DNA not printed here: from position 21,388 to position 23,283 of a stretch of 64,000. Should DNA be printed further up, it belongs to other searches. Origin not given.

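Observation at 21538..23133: Pilus secretin with a C-terminal TonB_C-like domain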

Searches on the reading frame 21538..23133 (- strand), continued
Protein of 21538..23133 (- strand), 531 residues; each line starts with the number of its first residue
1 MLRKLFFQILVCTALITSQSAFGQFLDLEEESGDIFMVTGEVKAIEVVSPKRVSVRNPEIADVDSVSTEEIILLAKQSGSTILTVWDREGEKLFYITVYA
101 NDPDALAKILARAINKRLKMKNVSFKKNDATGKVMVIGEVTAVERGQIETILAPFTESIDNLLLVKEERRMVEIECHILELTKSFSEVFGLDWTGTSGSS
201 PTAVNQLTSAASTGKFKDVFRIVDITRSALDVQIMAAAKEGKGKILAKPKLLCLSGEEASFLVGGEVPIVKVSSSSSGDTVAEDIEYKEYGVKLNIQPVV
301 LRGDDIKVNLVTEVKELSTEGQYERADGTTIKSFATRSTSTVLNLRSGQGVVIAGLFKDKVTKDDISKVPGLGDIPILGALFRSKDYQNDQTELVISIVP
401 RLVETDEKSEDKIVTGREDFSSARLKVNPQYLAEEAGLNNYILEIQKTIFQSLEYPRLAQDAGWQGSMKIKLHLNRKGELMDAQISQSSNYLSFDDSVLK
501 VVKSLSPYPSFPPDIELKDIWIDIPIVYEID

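Call 32: find_encoding_contigs(protein=P0110, flank=10000, max_places=1)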
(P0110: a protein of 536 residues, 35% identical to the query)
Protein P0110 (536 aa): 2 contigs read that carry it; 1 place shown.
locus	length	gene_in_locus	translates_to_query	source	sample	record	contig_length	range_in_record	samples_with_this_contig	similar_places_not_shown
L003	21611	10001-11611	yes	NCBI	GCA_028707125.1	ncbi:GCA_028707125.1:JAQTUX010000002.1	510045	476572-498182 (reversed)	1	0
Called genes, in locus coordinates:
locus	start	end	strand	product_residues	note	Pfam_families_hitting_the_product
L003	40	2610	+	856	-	PF19190:BACON_2 (weak), PF06739:SBBP (faint), PF07494:Reg_prop (faint), PF08450:SGL (faint), PF13449:Phytase-like (faint), PF01436:NHL (weak)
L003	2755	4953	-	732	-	-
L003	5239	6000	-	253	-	PF00535:Glycos_transf_2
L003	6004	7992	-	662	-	PF00515:TPR_1 (faint), PF07719:TPR_2 (faint), PF13181:TPR_8 (faint), PF13374:TPR_10 (faint), PF13428:TPR_14 (faint), PF13432:TPR_16 (faint), PF13424:TPR_12 (weak), PF14559:TPR_19, +4 more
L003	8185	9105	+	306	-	PF13145:Rotamase_2, PF00639:Rotamase, PF13616:Rotamase_3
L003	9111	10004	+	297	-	PF08666:SAF, PF13144:ChapFlgA (weak), PF16976:RcpC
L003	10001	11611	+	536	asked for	PF13629:T2SS-T3SS_pil_N, PF00263:Secretin, PF03544:TonB_C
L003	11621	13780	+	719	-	PF01656:CbiA, PF10609:ParA, PF13614:AAA_31, PF00437:T2SSE, PF27713:UCP018868 (weak)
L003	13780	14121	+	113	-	PF02643:DUF192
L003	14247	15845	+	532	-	PF01498:HTH_Tnp_Tc3_2 (faint)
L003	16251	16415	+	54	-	-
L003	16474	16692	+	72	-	-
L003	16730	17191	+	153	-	-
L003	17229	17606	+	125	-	-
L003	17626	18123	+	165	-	-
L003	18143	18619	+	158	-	-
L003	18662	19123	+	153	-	-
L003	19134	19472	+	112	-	-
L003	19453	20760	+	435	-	-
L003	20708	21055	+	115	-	-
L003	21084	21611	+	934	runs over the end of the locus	-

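Call 33: find_encoding_contigs(protein=P0113, flank=10000, max_places=1)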
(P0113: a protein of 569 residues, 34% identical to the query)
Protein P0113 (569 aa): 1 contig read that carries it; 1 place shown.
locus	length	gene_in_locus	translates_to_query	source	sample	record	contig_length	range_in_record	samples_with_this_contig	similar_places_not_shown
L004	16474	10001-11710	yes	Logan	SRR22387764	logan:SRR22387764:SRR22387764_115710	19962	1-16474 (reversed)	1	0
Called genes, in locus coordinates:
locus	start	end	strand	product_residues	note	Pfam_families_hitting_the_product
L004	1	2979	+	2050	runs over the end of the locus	-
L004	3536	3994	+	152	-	-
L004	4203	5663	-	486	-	PF02310:B12-binding, PF04055:Radical_SAM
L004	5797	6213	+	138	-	PF01894:YjbQ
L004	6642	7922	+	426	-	PF00709:Adenylsucc_synt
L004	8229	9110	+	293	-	PF13623:SurA_N_2, PF13624:SurA_N_3, PF09312:SurA_N (weak), PF13145:Rotamase_2, PF00639:Rotamase, PF13616:Rotamase_3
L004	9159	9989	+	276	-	PF08666:SAF (weak), PF16976:RcpC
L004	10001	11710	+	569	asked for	PF13629:T2SS-T3SS_pil_N (weak), PF13103:TonB_2 (faint), PF00263:Secretin, PF03544:TonB_C (weak)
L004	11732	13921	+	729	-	PF01656:CbiA, PF02374:ArsA_ATPase (weak), PF10609:ParA, PF13614:AAA_31, PF00437:T2SSE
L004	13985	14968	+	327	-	PF01008:IF-2B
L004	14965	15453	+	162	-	-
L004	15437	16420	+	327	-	PF00596:Aldolase_II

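Call 50: search_protein_representatives(protein=P0001)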
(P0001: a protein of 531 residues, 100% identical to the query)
Query: 531 residues. Proteins with E-value up to 0.001 (for the whole library): 34611; up to 1e-10: 14394; up to 1e-30: 917. The best 150 are listed.
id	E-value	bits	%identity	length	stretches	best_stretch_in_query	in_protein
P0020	2.6e-212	722.4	61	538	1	1-530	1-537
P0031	7.4e-175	598.9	54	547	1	10-531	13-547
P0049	5.4e-134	464.1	58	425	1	126-531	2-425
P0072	3.9e-114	398.6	43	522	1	36-531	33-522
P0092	9.7e-106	370.9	39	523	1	24-529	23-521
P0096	4.5e-103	362.1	40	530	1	17-529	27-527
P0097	1.7e-101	356.9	40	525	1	33-530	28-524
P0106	7.6e-96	338.3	37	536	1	19-529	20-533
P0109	2.9e-93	329.8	37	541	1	24-529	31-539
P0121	6.2e-93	328.7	38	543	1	20-528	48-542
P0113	1.6e-92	327.3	37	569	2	8-415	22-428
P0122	2.2e-92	326.9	36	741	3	34-411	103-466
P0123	4.1e-92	326.0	34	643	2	34-529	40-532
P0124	2.3e-91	323.5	38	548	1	4-529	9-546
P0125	3.2e-91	323.1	39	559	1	26-531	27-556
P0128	5.6e-87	309.1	31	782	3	30-418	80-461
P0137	2.5e-82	293.7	33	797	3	25-413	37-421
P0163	5.1e-74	266.3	35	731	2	34-408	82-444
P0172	3.6e-72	260.2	34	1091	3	26-409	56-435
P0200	1.5e-67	245.0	36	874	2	31-407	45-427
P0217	4.8e-65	236.7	34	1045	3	29-410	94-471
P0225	9.2e-63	229.2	30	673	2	34-528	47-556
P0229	1.7e-61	225.0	28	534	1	31-528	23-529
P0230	4.9e-61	223.5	32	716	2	32-415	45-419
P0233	9.9e-61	222.5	30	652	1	35-528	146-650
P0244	1.1e-56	209.2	33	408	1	19-403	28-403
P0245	1.6e-56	208.6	31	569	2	32-404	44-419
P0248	1.1e-55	205.8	36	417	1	21-387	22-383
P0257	8.9e-54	199.6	36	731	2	35-382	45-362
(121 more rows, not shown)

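Call 53: predict_structure(alignment_id=A2)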
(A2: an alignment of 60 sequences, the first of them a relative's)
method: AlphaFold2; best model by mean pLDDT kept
length: 531 residues; sequences in the alignment: 60
mean_pLDDT: 70.3   pTM: 0.41
mean pLDDT of the five models: 70.3, 69.8, 69.2, 68.2, 67.6
residues with pLDDT >= 90: 97; 70-90: 215; 50-70: 103; < 50: 116
segments of 3 or more residues with pLDDT < 50: 22-31, 189-229, 278-280, 355-388, 406-433
pLDDT, mean of each block of 10 residues (from residue 1): 81 71 41 78 88 92 91 91 91 88 86 86 82 84 82 85 75 79 56 33 27 30 44 57 70 82 70 52 66 82 78 67 63 64 71 51 45 36 43 67 57 31 32 67 93 85 88 95 93 90 94 87 91 74
secondary structure, 60 per line:
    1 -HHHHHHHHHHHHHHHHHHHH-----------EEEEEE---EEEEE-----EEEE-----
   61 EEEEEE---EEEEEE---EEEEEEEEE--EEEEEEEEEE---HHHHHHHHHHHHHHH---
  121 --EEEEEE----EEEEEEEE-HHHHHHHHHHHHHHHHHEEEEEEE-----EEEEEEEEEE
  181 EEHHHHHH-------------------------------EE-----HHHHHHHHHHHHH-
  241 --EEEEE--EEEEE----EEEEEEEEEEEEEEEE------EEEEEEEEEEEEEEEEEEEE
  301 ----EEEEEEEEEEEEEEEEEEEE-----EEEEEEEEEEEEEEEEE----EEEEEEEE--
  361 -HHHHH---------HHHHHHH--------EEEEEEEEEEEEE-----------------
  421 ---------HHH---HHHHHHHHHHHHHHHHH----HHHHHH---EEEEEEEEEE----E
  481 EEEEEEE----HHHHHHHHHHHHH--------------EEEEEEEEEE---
elements in order: H2-21 E33-38 E42-46 E52-55 E61-66 E70-75 E79-87 E90-99 H103-117 E123-128 E133-140 H142-158 E159-165 E171-182 H183-188 H227-239 E243-247 E250-254 E259-274 E281-300 E305-324 E330-346 E351-358 H362-366 H376-382 E391-403 H436-452 H457-462 E466-475 E480-487 H492-504 E519-528

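Call 54: list_cluster_members(proteins=[P0122, P0137, P0172, P0200, P0217, P0225, P0229, P0244, P0248, P0257])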
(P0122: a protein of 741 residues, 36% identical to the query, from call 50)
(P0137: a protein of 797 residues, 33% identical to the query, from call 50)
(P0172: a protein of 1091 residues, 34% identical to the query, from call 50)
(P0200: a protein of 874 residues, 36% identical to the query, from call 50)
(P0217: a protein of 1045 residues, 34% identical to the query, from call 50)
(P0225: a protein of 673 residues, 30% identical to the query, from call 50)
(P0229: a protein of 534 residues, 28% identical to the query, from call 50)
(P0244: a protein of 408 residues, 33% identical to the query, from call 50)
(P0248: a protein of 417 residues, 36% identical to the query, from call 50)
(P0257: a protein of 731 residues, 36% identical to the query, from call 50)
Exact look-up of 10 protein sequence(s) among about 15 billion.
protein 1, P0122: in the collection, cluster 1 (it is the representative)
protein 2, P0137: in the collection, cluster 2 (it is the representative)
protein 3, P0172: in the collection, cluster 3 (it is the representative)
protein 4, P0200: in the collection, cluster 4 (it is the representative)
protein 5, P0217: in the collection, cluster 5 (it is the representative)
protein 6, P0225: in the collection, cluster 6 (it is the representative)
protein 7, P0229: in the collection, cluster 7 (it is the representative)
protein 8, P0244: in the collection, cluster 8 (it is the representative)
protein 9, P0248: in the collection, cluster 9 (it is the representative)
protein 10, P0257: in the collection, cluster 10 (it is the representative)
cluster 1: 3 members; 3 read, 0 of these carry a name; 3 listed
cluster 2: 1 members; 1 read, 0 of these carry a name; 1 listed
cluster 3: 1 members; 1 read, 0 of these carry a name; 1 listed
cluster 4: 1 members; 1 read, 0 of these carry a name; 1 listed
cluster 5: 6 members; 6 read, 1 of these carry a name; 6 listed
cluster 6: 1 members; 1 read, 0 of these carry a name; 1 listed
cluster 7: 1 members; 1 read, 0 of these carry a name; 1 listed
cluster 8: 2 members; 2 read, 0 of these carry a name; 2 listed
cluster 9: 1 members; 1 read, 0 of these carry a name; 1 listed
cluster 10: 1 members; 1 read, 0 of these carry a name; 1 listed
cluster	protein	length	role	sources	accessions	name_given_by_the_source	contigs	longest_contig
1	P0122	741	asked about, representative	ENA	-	-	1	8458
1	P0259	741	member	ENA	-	-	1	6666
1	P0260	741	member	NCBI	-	-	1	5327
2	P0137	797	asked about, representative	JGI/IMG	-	-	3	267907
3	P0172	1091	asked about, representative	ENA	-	-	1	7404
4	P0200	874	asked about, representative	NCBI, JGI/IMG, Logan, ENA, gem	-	-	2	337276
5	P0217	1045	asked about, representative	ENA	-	-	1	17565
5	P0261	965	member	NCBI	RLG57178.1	MAG: hypothetical protein DRN95_05845, partial [Candidatus Hydrothermarchaeota archaeon]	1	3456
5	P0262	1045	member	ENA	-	-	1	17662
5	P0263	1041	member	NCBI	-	-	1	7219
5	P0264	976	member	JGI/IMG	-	-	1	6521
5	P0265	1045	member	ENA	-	-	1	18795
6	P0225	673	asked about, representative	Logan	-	-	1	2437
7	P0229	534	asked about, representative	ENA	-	-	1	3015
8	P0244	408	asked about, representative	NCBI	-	-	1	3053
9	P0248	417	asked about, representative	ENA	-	-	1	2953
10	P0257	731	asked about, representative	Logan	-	-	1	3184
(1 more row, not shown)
